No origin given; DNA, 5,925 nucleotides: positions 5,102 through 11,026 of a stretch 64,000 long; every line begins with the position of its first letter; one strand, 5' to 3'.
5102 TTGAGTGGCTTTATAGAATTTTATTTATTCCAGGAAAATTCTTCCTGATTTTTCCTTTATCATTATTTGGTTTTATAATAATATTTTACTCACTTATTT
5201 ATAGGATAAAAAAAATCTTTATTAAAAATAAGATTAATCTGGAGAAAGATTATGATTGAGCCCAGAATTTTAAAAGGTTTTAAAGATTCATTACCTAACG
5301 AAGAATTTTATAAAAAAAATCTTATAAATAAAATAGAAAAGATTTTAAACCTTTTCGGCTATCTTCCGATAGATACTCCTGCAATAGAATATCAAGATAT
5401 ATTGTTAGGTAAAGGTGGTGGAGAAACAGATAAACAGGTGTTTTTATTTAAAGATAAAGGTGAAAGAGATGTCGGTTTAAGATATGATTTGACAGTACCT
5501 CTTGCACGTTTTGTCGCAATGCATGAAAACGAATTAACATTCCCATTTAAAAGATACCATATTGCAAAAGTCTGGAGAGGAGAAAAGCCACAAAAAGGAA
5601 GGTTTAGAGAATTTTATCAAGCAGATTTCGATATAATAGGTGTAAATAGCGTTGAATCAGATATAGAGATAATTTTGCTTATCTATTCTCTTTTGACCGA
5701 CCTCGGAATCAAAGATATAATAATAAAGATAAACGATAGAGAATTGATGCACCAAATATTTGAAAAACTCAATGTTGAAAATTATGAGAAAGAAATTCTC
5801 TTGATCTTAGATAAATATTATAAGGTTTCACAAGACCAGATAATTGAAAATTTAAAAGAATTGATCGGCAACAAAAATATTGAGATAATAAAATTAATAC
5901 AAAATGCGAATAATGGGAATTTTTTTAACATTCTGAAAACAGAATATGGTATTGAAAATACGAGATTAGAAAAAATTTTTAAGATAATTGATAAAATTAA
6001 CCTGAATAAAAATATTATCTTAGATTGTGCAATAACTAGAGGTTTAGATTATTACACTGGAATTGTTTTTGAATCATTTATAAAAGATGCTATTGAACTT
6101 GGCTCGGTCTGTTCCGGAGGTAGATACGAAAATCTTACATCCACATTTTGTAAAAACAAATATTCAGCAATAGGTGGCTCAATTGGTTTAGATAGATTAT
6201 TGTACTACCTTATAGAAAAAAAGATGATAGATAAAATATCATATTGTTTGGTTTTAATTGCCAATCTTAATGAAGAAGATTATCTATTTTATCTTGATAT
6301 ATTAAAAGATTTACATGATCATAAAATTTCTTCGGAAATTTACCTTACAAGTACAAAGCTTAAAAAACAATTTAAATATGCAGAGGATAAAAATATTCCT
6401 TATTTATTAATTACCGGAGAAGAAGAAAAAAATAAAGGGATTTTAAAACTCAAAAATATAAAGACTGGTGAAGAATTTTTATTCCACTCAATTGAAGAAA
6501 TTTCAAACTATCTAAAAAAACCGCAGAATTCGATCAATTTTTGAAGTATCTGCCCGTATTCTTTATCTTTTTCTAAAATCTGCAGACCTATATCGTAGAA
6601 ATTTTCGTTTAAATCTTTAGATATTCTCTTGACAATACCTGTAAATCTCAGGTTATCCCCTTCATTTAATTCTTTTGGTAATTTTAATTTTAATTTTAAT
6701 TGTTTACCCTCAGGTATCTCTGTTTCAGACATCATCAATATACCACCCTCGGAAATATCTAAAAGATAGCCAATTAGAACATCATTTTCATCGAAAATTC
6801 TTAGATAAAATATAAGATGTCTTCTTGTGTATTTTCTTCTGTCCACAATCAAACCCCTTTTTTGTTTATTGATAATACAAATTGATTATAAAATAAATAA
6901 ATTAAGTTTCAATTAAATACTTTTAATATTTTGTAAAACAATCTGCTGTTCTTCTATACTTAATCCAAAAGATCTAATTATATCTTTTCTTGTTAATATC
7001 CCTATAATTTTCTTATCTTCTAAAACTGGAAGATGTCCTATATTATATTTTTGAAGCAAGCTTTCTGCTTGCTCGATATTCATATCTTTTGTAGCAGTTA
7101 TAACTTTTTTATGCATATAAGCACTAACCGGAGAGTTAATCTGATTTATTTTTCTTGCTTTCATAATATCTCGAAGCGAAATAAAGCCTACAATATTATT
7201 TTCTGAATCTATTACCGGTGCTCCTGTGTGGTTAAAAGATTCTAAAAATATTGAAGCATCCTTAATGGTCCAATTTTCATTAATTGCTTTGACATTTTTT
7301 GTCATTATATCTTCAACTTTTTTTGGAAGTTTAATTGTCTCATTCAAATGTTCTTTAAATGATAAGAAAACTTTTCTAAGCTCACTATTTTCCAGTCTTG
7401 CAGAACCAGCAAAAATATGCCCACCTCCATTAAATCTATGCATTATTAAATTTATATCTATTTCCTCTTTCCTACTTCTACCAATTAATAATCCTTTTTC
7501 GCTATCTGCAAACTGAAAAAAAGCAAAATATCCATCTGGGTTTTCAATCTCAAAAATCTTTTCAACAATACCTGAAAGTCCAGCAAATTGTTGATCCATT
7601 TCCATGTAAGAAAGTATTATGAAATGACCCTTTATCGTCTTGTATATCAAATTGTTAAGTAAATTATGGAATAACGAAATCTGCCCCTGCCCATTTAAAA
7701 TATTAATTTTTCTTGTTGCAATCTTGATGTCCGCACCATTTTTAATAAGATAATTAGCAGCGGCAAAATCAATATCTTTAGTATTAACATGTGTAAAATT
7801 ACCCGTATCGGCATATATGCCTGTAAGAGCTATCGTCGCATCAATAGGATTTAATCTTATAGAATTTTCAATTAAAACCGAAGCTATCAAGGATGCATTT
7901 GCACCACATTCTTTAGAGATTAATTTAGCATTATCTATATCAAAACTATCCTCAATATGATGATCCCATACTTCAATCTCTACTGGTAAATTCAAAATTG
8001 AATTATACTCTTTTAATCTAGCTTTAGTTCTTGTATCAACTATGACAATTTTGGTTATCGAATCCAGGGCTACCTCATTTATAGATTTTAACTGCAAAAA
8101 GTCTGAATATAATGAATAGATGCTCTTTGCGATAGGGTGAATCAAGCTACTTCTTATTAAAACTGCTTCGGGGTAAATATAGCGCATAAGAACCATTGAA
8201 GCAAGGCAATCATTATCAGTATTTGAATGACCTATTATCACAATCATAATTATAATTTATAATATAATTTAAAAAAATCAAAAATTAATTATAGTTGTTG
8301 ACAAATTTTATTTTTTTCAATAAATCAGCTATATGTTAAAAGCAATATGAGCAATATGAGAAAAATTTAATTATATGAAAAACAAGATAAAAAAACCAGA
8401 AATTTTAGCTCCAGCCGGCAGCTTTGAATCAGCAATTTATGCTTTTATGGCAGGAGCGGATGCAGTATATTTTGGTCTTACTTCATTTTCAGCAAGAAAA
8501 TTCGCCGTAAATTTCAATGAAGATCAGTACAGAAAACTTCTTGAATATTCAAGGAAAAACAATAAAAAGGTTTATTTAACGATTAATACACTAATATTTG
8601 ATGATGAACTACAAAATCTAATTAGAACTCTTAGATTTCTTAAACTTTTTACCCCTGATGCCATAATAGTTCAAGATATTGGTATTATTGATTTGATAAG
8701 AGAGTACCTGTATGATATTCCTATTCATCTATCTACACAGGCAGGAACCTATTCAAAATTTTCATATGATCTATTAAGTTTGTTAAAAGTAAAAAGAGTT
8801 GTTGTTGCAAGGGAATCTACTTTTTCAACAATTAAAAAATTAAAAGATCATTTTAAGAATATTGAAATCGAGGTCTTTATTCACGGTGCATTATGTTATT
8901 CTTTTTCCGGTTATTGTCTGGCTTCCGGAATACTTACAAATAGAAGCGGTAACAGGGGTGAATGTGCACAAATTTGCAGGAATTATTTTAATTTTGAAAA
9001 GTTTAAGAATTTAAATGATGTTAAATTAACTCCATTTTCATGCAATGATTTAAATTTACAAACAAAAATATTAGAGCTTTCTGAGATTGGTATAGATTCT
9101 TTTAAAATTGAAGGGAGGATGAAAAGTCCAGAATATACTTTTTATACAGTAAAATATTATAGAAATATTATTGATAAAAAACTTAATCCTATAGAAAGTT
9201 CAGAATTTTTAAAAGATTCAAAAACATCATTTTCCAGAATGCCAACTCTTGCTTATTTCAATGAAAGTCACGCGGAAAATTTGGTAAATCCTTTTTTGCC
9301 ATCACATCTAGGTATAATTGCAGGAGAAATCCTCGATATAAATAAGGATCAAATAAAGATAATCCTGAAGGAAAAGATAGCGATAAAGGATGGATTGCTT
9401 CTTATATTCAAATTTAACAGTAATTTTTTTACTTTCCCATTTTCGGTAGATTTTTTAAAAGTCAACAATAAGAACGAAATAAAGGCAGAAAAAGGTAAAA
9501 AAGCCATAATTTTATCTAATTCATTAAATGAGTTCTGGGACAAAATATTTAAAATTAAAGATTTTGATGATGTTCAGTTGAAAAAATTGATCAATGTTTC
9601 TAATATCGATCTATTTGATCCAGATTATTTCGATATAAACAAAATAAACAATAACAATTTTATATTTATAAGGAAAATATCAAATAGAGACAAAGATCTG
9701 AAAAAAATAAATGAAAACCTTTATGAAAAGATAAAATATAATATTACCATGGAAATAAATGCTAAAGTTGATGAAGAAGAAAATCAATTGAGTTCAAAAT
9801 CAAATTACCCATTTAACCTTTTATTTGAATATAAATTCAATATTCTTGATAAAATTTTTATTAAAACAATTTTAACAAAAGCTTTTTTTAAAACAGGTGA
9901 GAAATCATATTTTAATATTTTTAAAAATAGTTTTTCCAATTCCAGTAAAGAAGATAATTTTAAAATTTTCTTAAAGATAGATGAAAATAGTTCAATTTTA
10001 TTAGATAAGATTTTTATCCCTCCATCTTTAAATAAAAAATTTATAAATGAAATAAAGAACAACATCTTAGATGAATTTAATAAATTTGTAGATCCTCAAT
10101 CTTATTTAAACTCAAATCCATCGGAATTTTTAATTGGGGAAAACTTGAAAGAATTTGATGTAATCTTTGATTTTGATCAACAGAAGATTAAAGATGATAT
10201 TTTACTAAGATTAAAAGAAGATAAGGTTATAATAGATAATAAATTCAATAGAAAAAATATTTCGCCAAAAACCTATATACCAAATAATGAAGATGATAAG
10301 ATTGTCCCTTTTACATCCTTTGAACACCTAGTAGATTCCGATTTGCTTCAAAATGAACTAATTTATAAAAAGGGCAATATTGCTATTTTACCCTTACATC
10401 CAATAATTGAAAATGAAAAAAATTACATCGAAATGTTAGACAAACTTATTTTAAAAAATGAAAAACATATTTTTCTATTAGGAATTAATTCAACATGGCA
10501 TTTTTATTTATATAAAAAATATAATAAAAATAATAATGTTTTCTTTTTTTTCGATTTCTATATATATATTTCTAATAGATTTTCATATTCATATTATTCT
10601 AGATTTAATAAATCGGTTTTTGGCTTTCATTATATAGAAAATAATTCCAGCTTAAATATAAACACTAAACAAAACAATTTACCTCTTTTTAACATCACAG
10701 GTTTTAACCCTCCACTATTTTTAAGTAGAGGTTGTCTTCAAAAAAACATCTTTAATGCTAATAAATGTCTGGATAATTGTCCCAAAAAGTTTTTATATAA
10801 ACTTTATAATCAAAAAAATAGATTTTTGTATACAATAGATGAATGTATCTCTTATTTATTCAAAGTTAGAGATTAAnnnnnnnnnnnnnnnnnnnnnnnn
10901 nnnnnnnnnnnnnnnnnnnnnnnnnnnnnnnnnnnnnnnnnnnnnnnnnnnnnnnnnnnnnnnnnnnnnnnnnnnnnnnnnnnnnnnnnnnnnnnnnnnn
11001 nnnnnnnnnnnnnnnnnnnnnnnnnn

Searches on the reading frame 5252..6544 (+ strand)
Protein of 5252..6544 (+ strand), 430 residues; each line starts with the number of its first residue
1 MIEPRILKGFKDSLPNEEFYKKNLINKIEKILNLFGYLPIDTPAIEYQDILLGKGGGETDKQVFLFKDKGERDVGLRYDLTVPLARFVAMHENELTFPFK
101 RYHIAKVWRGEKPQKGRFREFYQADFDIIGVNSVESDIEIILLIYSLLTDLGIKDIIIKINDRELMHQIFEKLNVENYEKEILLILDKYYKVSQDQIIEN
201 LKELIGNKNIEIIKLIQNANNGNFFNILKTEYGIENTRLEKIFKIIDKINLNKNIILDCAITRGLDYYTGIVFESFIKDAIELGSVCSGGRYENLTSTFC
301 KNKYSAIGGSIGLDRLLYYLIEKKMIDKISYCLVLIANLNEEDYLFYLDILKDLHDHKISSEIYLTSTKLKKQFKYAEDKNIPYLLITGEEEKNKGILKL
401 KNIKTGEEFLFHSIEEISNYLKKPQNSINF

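Call 17: search_protein_families(library=ncbifam, proteins=[window:5252-6544:+], max_evalue=1e-10)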
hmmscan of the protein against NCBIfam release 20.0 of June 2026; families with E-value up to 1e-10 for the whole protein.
window:5252-6544:+ (430 aa): 18 families
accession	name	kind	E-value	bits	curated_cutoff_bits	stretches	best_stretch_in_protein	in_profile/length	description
TIGR00442.1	hisS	equivalog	7e-116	387.5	286.75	1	6-408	2-401/406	histidine--tRNA ligase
NF009085.0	PRK12420.1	equivalog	3.5e-79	267.1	540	1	3-420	3-425/426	histidine--tRNA ligase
TIGR00443.1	hisZ_biosyn_reg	equivalog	6.7e-58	196.2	271.65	1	11-317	1-309/314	ATP phosphoribosyltransferase regulatory subunit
NF008941.0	PRK12292.2-4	equivalog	4.4e-44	151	447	1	9-335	12-338/393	ATP phosphoribosyltransferase regulatory subunit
NF008936.0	PRK12292.1-3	equivalog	1.9e-41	142.3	492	1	6-393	7-396/406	ATP phosphoribosyltransferase regulatory subunit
NF008942.0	PRK12292.2-5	equivalog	4.8e-40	137.5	643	1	2-408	7-415/434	ATP phosphoribosyltransferase regulatory subunit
NF008940.0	PRK12292.2-3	equivalog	6.5e-38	130.5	450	1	9-386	8-389/404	ATP phosphoribosyltransferase regulatory subunit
NF008953.0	PRK12295.1-6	equivalog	5.2e-27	94.8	384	1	21-203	12-190/384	ATP phosphoribosyltransferase regulatory subunit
NF008938.0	PRK12292.1-6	equivalog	1.8e-26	93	833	1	14-331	16-335/420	ATP phosphoribosyltransferase regulatory subunit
NF009086.0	PRK12421.1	equivalog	2.9e-24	85.7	318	1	9-322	12-329/389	ATP phosphoribosyltransferase regulatory subunit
NF008945.0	PRK12292.3-3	equivalog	1.6e-22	80.2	409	1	9-392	5-362/368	ATP phosphoribosyltransferase regulatory subunit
NF008939.0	PRK12292.2-1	equivalog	3.3e-22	78.8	335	1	9-372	8-373/391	ATP phosphoribosyltransferase regulatory subunit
NF008935.0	PRK12292.1-1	equivalog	6.3e-21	74.8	350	1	11-318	11-315/382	ATP phosphoribosyltransferase regulatory subunit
NF008943.0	PRK12292.3-1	equivalog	4.1e-18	65.6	690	1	6-155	26-171/403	ATP phosphoribosyltransferase regulatory subunit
NF008944.0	PRK12292.3-2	equivalog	4.9e-16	58.8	374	1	8-315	17-332/341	ATP phosphoribosyltransferase regulatory subunit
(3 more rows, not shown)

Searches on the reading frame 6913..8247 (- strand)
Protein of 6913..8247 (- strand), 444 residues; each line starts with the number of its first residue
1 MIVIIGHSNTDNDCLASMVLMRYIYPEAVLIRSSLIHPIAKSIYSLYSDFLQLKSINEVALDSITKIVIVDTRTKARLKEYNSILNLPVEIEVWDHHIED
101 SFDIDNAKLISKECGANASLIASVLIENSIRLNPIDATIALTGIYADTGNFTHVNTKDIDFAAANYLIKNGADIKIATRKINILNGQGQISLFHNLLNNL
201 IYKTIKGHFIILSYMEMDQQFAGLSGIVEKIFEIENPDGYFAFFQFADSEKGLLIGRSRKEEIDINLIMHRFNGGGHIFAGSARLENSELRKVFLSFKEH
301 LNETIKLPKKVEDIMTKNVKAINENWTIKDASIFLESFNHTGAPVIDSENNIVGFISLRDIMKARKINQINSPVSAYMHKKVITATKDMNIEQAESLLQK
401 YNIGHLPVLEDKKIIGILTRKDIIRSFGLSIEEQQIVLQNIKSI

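Call 17: search_protein_families(library=ncbifam, proteins=[window:6913-8247:-], max_evalue=1e-10)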
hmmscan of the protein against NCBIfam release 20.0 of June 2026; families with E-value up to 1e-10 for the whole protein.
window:6913-8247:- (444 aa): 9 families
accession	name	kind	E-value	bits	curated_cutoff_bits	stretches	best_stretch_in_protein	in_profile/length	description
NF041569.1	A-tRNAntase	equivalog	8e-67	226.2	1440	1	1-427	1-426/880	A-adding tRNA nucleotidyltransferase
NF041552.1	TF_PrdR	equivalog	1.8e-21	76.1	795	1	308-441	5-139/577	sigma-54 dependent transcriptional regulator PrdR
NF053633.1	OlncasPapPhNrnA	equivalog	3.7e-17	62.2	350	1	2-293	19-307/317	bifunctional oligoribonuclease/PAP phosphatase NrnA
NF011447.0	PRK14869.2-3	equivalog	8.8e-17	60.9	522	0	368-434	64-131/540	putative manganese-dependent inorganic diphosphatase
NF011449.0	PRK14869.2-5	equivalog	5e-15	55.5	411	0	366-435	61-132/451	putative manganese-dependent inorganic diphosphatase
TIGR01302.1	IMP_dehydrog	equivalog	2.5e-14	53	481.5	1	302-426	73-199/450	IMP dehydrogenase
NF011443.0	PRK14869.1-5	equivalog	2e-12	46.4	335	0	307-363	67-123/546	putative manganese-dependent inorganic diphosphatase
NF011442.0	PRK14869.1-4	equivalog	2.3e-11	42.9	400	0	91-169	328-407/543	putative manganese-dependent inorganic diphosphatase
NF053603.1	HhpR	exception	6e-11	42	520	0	371-425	221-276/282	CBS domain-containing high hydrostatic pressure regulator HhpR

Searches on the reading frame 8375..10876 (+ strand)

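Call 17: search_protein_families(library=ncbifam, proteins=[window:8375-10876:+], max_evalue=1e-10)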
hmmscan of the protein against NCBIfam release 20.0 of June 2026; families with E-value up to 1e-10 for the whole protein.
window:8375-10876:+ (833 aa): 2 families
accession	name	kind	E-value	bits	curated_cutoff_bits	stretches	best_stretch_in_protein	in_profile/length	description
NF011996.0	PRK15452.1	equivalog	1.1e-59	202.5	534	1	5-211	2-208/449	prephenate-dependent tRNA uridine(34) hydroxylase TrhP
NF047963.1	quinone_UbiU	equivalog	1.4e-38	132.9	440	1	9-198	2-194/331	ubiquinone anaerobic biosynthesis protein UbiU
